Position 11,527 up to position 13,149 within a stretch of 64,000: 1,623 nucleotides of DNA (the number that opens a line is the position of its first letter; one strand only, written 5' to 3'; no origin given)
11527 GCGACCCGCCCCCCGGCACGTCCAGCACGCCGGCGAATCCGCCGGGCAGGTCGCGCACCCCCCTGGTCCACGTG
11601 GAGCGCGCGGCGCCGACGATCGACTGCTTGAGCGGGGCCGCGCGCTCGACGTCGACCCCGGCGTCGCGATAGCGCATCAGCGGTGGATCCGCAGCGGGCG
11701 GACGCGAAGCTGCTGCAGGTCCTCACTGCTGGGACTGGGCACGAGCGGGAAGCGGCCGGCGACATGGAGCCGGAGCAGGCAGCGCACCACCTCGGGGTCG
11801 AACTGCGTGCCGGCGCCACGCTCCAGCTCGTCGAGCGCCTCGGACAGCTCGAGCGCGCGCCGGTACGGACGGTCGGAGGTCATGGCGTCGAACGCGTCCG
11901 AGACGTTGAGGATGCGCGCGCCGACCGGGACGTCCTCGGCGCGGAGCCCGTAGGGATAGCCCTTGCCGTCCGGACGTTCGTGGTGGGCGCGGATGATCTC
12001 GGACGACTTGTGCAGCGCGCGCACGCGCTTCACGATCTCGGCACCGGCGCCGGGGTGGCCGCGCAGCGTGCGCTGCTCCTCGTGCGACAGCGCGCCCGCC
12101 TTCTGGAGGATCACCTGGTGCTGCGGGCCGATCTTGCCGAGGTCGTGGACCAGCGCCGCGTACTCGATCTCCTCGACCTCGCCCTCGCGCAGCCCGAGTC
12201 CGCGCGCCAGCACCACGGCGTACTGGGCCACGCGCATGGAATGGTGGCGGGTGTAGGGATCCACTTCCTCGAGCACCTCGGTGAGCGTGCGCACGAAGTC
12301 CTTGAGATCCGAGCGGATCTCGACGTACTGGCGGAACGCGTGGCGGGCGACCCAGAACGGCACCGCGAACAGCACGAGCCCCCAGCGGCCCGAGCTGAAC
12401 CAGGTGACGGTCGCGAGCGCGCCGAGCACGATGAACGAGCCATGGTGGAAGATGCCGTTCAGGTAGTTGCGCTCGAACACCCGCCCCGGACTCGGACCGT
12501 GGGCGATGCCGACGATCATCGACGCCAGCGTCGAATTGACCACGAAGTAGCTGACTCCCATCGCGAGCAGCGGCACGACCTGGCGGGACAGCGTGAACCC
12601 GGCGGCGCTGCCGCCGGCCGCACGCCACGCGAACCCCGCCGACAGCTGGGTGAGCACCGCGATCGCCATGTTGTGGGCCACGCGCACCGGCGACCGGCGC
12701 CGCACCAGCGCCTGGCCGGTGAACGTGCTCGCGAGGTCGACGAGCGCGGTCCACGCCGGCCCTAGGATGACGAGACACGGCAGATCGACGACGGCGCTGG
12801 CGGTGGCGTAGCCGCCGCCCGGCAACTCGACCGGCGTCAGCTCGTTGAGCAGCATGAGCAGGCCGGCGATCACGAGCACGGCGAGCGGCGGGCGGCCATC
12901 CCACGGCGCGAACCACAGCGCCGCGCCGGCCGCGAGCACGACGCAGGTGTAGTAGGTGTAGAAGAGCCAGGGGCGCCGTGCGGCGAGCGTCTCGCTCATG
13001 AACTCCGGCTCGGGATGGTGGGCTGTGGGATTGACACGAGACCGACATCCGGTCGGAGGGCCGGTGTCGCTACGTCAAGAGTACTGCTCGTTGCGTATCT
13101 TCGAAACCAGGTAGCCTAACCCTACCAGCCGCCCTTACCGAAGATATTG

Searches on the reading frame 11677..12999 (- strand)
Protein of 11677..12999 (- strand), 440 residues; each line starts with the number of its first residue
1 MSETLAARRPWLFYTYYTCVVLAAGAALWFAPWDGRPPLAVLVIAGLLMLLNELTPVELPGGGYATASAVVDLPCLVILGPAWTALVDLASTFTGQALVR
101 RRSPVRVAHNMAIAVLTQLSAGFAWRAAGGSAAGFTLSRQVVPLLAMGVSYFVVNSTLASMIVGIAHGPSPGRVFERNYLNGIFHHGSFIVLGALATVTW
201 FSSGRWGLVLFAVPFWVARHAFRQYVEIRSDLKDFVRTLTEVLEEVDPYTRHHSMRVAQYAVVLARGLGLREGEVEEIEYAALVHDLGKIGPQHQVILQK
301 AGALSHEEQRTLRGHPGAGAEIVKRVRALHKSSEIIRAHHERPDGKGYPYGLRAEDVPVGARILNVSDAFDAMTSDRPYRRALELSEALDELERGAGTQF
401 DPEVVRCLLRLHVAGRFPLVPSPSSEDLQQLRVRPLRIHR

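Call 19: search_protein_families(library=pfam, proteins=[window:11677-12999:-], max_evalue=0.001)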
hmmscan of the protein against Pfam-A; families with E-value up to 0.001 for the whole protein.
window:11677-12999:- (440 aa): 3 families
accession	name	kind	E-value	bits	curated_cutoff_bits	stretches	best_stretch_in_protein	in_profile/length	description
PF13487.12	HD_5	-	7.3e-37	127.2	27.2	1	238-404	2-170/170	HD domain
PF01966.28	HD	-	1.3e-19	71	22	1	252-373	3-116/116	HD domain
PF18019.7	Cas3_HD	-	0.00024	21.6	23.1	1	264-344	42-133/207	Cas3, HD domain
